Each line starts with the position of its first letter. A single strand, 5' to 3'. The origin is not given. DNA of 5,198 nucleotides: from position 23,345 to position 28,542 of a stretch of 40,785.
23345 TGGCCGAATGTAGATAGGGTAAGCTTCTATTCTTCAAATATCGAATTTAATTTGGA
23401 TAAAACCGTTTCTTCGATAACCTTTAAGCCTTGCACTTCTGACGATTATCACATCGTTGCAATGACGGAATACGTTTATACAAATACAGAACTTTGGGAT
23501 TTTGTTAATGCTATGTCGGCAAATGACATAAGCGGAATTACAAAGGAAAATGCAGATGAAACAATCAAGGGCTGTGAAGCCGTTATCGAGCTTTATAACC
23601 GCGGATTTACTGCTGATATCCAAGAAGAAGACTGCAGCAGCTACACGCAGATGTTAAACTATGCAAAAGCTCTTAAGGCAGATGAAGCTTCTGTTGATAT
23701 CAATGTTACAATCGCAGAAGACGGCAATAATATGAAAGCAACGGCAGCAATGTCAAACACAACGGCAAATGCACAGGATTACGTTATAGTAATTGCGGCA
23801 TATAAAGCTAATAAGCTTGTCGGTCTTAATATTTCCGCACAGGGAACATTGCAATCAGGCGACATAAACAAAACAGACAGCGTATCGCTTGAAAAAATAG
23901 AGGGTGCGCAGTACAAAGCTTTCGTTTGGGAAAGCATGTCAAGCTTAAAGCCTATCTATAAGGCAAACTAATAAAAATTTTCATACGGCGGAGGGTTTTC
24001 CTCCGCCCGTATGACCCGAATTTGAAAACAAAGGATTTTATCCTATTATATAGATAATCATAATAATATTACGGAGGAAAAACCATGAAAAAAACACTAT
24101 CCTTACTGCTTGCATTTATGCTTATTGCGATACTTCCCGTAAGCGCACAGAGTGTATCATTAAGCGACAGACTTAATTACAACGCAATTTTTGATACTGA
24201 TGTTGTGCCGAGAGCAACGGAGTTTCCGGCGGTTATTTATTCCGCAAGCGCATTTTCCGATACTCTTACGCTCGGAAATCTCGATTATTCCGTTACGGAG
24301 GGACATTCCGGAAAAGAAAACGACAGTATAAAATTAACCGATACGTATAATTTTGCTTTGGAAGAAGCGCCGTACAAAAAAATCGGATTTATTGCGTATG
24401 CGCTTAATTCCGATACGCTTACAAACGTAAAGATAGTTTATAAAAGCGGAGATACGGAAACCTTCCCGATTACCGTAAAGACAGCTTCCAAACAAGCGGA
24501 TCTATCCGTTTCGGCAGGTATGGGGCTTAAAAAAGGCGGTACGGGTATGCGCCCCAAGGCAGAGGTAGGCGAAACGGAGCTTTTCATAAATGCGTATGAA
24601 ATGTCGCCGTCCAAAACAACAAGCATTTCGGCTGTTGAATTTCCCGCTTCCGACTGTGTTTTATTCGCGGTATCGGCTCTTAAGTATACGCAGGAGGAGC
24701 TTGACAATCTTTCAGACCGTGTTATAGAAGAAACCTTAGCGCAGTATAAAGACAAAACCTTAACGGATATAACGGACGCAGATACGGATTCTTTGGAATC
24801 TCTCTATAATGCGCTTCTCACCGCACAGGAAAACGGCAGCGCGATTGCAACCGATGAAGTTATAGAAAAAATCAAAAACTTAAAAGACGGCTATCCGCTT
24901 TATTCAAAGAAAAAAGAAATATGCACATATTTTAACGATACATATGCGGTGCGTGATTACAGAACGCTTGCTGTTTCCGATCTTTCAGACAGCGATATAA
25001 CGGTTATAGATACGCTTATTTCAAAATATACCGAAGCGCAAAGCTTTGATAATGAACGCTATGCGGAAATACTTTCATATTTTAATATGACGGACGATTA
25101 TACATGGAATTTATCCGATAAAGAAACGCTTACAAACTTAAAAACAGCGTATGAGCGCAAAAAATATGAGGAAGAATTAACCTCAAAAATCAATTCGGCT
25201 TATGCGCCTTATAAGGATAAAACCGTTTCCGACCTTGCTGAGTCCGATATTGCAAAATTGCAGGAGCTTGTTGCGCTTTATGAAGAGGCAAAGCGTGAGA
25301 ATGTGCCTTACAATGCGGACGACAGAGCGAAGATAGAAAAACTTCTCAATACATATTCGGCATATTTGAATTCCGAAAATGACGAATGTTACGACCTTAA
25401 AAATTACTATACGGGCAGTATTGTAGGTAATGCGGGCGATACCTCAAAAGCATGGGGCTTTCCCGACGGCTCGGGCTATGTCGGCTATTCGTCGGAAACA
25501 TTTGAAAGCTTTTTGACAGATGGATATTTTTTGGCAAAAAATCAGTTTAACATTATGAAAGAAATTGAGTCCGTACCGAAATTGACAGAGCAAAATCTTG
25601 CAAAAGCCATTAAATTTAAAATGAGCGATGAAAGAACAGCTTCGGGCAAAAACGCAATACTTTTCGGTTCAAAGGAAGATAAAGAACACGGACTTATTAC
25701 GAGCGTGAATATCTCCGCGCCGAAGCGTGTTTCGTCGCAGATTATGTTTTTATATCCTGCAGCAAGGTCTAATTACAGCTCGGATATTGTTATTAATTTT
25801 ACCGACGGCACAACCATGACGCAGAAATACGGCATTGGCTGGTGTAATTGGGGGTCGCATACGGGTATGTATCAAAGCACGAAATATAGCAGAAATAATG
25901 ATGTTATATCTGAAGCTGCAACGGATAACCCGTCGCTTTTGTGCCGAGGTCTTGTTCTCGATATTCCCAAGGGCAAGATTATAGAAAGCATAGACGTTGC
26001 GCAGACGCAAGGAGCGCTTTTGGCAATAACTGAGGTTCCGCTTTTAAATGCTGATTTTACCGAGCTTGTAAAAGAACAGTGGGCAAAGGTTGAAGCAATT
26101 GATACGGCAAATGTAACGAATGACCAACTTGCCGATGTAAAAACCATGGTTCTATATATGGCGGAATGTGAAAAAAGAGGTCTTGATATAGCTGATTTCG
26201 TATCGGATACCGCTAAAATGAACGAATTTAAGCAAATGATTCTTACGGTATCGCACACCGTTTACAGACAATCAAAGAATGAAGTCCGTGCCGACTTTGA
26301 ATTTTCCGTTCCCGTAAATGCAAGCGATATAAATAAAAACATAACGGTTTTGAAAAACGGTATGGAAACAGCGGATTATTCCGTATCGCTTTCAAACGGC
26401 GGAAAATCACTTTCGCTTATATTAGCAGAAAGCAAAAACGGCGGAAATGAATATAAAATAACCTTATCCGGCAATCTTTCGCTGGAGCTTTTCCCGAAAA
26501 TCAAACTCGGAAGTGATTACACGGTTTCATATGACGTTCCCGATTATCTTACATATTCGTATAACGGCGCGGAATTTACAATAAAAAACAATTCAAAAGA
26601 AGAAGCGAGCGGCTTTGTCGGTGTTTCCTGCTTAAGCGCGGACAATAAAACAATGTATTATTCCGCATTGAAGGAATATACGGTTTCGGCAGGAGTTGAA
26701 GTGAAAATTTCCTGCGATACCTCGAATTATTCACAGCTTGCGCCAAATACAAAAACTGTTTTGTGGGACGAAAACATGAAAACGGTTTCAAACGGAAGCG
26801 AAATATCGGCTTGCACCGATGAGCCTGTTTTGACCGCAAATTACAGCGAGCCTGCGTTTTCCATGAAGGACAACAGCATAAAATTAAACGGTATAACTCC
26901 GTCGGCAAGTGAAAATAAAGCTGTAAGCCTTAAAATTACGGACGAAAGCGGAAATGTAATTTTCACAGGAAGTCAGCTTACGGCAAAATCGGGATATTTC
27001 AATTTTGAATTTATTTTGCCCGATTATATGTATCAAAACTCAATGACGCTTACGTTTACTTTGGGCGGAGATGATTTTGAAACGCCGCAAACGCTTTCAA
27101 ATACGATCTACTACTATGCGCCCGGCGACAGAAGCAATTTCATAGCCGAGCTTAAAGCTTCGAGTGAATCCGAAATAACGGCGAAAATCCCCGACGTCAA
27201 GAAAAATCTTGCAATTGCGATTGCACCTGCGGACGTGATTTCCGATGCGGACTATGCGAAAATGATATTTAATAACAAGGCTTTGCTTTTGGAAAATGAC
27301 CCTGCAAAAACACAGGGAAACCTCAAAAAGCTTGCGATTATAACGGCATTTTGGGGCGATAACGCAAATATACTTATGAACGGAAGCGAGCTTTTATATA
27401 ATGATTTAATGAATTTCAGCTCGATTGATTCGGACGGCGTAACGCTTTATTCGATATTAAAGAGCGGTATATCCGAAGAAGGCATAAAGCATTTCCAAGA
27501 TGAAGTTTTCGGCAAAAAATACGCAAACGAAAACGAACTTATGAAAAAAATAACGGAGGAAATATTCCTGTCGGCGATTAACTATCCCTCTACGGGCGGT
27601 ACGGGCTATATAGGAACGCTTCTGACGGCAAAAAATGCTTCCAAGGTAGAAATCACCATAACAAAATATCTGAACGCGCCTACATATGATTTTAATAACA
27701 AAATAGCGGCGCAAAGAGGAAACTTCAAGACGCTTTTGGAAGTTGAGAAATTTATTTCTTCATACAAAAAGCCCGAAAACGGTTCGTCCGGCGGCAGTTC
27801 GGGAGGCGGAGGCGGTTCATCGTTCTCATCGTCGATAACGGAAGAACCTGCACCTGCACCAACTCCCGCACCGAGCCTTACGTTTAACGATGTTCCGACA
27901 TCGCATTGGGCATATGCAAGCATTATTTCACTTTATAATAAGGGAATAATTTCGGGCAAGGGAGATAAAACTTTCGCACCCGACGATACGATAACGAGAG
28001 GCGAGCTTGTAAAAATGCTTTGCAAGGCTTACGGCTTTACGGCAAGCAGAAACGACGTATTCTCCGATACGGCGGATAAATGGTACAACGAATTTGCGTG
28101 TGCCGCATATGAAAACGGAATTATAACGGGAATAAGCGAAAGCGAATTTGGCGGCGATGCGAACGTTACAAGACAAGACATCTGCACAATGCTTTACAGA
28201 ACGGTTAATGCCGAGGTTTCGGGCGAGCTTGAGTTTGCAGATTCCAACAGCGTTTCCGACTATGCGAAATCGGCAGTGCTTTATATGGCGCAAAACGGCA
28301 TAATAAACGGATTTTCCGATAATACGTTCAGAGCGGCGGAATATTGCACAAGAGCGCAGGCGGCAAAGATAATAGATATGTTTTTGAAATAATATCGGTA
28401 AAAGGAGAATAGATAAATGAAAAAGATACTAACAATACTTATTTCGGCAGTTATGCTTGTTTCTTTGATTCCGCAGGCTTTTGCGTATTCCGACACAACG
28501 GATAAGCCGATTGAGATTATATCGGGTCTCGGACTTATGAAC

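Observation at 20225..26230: Six copies of an unassigned 280-300 aa module (beta-rich core plus helical spacer) across two adjacent giant proteins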

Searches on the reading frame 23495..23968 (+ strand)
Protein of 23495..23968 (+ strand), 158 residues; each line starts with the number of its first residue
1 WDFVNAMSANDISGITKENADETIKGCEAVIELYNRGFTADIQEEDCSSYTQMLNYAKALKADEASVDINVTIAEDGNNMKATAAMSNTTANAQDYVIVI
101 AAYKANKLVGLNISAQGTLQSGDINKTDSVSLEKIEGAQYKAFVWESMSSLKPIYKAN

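Call 67: search_protein_families(library=pfam, proteins=[window:23495-23968:+], max_evalue=1)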
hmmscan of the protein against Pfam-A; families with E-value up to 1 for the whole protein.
window:23495-23968:+ (158 aa): 1 family
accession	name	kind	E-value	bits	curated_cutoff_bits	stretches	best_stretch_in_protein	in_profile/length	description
PF25312.1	Allergen_Asp_f_4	-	0.11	12.6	27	1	5-81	100-171/174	Allergen Asp f 4-like domain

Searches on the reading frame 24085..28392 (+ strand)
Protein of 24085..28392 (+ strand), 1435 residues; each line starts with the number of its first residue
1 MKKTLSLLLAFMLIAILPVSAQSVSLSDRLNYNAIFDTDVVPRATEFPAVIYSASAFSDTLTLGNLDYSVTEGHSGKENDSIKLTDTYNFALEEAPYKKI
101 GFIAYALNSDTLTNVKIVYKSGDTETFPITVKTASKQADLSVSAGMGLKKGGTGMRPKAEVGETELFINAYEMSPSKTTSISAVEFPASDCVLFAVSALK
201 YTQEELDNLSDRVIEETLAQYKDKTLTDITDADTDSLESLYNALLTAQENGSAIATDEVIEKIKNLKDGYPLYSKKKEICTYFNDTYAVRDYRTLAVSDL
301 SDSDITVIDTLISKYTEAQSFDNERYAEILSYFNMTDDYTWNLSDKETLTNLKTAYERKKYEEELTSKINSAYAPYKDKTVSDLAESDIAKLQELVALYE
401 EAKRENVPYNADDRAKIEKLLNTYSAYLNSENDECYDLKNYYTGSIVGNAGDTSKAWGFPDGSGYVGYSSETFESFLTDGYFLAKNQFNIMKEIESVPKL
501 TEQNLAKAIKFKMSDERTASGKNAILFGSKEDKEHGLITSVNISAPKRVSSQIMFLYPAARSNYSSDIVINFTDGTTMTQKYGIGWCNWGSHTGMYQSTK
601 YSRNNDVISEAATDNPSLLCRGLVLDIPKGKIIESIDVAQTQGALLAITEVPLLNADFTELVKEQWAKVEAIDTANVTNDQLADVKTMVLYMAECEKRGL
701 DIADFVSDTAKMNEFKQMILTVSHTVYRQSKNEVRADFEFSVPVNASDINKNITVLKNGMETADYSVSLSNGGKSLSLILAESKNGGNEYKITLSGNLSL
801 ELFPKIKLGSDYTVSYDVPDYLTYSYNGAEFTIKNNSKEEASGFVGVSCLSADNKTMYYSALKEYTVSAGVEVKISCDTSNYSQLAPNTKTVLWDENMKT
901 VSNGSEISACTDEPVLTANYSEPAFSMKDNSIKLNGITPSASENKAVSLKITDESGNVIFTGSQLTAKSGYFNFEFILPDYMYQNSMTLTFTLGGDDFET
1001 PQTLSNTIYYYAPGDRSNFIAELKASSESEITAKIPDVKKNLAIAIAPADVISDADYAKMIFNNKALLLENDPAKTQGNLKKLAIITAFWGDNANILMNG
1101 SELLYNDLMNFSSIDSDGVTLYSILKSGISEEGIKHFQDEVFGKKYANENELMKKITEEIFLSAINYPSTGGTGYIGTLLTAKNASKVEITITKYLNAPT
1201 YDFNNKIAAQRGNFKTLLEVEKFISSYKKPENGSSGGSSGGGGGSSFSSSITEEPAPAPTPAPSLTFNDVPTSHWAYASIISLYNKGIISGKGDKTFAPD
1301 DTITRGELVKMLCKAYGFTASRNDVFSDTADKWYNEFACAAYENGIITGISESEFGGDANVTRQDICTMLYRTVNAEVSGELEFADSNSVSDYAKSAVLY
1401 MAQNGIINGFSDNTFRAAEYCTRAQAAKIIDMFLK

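Call 5: search_protein_families(library=pfam, proteins=[window:24085-28392:+], max_evalue=0.01)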
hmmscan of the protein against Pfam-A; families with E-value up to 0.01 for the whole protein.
window:24085-28392:+ (1435 aa): 1 family
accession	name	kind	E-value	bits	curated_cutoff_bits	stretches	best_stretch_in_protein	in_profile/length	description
PF00395.25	SLH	-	3.4e-35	120.2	20.8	3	1266-1308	1-43/44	S-layer homology domain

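Call 6: search_protein_families(library=ncbifam, proteins=[window:24085-28392:+], max_evalue=0.01)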
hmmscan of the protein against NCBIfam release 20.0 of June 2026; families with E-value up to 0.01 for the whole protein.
window:24085-28392:+ (1435 aa): 1 family
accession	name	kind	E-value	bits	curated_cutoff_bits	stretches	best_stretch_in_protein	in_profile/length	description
NF033190.2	inl_like_NEAT_1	exception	2.6e-13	49.2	1275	1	1265-1430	580-748/754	NEAT domain-containing leucine-rich repeat protein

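Call 26: list_cluster_members(proteins=[P0002, P0006, window:24085-28392:+])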
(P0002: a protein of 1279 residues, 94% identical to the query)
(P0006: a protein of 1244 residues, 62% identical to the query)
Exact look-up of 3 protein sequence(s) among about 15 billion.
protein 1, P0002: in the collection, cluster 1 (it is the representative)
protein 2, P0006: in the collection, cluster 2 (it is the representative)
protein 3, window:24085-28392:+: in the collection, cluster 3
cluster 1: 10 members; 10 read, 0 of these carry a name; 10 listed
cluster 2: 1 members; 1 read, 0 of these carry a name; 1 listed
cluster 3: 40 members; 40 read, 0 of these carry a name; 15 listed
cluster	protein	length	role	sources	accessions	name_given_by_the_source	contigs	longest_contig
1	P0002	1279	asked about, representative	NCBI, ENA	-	-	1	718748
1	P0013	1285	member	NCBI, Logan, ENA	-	-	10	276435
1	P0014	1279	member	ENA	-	-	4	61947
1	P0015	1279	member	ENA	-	-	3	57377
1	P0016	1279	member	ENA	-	-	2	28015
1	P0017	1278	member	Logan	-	-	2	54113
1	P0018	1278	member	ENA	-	-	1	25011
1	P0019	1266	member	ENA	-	-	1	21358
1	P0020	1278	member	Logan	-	-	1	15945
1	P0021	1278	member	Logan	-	-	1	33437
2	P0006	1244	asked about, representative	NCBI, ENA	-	-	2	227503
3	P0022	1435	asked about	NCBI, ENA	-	-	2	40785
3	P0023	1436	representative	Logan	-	-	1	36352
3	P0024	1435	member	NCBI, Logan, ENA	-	-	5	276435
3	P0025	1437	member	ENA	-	-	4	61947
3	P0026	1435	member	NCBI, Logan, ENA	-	-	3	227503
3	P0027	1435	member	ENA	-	-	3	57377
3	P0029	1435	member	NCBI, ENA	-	-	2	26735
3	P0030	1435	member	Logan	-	-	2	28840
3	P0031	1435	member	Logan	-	-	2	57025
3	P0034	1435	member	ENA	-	-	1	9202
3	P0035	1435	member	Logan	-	-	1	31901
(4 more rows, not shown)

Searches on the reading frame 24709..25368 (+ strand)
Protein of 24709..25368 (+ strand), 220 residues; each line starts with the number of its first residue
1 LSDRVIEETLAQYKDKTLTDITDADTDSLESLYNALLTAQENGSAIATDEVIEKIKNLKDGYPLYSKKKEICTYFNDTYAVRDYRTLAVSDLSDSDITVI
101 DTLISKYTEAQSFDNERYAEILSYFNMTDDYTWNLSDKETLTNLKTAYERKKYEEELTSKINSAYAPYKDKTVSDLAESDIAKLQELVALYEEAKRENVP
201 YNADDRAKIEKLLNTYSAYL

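Call 67: search_protein_families(library=pfam, proteins=[window:24709-25368:+], max_evalue=1)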
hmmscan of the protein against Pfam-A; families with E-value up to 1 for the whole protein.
window:24709-25368:+ (220 aa): 6 families
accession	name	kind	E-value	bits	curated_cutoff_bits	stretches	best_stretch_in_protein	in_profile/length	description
PF07240.16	Turandot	-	0.0026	18.1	27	1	179-217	6-43/80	Stress-inducible humoral factor Turandot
PF13562.11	NTP_transf_4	-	0.025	15.1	27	1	42-99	67-126/153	Sugar nucleotidyl transferase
PF17815.7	PDZ_3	-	0.031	14.5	22.8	1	157-207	66-116/145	PDZ domain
PF06018.20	CodY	-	0.054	13.5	29.5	1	89-162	30-106/177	CodY GAF-like domain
PF13274.11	SocA_Panacea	-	0.33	12.3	25.7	1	50-113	36-100/113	Antitoxin SocA-like, Panacea domain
PF20537.3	DUF6752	-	0.34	11.1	27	0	199-218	34-53/55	Domain of unknown function (DUF6752)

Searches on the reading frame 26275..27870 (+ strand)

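Call 67: search_protein_families(library=pfam, proteins=[window:26275-27870:+], max_evalue=1)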
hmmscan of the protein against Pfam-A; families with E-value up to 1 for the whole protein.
window:26275-27870:+ (532 aa): 4 families
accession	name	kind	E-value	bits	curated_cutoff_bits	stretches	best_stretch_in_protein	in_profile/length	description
PF01835.25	MG2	-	0.088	13.6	32.8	1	211-251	30-70/96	MG2 domain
PF03973.19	Triabin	-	0.1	12.9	21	0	92-133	60-97/149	Triabin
PF21172.3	CueP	-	0.14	12.3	27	0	213-244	70-101/138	Periplasmic copper-binding protein CueP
PF13205.12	Big_5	-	0.19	12.9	23.6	1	8-67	27-86/105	Bacterial Ig-like domain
